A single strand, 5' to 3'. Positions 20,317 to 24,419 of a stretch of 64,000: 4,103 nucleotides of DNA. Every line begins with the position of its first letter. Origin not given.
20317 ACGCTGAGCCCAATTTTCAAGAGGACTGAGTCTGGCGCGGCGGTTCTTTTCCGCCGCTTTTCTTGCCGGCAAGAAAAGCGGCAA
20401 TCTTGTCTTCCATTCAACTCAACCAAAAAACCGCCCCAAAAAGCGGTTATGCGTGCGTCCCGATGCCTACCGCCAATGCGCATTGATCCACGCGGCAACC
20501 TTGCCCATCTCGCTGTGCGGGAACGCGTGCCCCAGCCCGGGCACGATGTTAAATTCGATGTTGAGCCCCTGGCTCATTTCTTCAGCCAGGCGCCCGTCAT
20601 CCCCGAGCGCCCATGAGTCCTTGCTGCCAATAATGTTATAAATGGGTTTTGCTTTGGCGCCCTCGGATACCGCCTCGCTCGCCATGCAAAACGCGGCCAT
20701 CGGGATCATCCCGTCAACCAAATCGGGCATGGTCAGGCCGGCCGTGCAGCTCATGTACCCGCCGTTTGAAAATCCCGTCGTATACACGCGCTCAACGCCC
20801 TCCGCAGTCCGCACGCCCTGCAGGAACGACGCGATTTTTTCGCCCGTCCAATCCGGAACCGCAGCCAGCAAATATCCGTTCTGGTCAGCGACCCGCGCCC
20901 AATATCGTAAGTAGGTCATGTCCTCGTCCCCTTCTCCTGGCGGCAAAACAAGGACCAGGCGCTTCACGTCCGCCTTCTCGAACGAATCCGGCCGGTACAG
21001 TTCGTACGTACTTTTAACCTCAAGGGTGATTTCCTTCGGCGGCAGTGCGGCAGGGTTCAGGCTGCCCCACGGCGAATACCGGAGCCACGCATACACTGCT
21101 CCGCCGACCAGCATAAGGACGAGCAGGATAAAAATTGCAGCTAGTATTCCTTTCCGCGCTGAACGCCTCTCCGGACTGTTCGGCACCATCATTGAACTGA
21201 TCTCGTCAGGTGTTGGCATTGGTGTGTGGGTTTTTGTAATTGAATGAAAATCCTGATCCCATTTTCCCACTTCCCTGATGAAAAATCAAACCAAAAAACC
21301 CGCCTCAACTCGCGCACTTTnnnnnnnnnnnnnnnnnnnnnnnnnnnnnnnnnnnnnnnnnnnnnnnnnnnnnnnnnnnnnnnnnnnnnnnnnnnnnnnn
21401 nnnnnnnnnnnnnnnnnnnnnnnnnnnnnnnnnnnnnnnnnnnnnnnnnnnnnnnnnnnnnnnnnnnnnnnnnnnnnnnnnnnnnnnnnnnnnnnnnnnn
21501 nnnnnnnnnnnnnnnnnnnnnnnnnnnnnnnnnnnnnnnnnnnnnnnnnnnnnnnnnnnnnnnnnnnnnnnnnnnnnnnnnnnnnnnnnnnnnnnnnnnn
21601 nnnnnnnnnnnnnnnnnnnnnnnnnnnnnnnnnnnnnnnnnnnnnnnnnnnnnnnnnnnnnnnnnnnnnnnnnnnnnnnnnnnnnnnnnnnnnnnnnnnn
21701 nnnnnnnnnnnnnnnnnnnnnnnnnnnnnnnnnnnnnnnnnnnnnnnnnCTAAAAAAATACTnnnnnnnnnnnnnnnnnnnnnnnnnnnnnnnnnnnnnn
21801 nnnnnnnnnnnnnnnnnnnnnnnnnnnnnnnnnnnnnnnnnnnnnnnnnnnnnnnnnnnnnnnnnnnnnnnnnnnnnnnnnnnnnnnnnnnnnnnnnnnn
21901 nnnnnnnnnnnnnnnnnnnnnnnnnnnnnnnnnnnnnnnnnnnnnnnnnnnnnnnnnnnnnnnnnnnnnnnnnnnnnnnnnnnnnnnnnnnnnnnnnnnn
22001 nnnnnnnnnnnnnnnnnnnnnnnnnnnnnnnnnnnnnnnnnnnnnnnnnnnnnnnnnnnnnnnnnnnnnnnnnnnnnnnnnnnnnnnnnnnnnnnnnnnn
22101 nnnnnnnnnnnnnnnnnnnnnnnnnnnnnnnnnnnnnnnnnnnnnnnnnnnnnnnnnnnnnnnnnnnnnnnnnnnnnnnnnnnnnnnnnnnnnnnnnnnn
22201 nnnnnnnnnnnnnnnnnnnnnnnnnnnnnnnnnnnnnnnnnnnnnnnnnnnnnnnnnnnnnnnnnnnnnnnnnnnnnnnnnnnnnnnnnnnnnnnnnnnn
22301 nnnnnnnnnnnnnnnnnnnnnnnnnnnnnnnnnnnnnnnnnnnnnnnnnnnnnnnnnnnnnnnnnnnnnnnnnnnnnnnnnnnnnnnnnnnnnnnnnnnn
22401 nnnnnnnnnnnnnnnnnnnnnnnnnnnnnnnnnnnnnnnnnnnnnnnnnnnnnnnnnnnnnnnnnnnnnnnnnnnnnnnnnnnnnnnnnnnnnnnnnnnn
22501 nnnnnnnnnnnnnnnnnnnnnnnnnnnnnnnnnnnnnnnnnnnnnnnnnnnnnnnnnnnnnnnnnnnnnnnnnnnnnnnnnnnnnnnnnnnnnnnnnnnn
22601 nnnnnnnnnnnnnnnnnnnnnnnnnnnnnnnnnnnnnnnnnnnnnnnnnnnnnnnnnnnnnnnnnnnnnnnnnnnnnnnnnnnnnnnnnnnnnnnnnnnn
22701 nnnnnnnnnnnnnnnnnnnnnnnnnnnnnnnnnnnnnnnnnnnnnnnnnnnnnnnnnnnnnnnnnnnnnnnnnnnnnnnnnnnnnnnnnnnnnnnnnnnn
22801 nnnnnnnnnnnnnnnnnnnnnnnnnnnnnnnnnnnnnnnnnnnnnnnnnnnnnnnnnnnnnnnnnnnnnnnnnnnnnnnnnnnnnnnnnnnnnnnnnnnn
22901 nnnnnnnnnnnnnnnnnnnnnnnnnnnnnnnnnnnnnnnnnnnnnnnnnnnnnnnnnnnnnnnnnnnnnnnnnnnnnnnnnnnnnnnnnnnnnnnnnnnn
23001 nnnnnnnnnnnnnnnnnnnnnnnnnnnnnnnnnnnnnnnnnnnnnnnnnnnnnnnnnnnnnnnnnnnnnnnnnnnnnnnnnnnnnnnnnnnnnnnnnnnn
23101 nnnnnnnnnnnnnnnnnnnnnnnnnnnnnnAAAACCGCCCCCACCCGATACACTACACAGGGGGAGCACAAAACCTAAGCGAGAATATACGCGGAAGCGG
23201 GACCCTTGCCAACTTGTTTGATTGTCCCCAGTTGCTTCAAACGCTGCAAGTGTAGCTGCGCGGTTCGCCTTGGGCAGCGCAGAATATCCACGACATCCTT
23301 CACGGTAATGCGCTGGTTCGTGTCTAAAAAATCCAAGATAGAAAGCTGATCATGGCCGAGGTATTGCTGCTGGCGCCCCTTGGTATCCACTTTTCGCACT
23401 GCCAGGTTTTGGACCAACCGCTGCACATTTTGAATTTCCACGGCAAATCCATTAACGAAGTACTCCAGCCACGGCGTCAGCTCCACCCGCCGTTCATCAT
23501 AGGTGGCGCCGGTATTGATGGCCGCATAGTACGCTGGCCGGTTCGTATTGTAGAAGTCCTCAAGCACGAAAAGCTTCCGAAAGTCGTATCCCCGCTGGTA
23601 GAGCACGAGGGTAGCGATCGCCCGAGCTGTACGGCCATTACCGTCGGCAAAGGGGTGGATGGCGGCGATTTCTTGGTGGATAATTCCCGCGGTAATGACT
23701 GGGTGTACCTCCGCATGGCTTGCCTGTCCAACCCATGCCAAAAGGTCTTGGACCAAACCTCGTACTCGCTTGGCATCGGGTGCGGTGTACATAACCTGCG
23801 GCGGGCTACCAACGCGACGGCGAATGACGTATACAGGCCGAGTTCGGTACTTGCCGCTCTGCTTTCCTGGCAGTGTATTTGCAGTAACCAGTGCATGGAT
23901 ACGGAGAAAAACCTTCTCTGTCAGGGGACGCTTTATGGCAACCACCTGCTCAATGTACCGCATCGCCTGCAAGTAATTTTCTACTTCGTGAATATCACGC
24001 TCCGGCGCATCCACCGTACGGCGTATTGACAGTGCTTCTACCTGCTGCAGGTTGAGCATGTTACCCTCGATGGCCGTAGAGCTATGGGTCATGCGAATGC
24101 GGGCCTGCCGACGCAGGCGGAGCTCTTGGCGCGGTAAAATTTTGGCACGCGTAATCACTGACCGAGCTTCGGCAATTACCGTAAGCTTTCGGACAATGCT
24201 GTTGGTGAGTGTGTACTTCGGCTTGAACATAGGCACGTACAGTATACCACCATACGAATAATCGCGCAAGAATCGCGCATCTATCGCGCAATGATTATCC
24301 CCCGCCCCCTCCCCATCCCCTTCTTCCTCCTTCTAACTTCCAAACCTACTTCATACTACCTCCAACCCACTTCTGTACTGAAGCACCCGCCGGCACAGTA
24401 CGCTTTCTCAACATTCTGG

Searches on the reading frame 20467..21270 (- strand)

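Call 51: search_protein_families(library=pfam, proteins=[window:20467-21270:-], max_evalue=0.00001)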
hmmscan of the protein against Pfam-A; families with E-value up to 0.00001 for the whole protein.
window:20467-21270:- (267 aa): 1 family
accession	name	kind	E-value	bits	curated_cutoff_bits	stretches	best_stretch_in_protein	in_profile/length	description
PF02230.22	Abhydrolase_2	-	9e-08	32.7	23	1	160-265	105-216/217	Phospholipase/Carboxylesterase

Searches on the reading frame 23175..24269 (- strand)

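Call 51: search_protein_families(library=pfam, proteins=[window:23175-24269:-], max_evalue=0.00001)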
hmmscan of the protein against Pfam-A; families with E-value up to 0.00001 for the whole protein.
window:23175-24269:- (364 aa): 1 family
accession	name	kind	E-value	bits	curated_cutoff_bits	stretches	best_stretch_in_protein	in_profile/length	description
PF02661.23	Fic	-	2.8e-18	67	24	1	115-223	1-93/93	Fic/DOC family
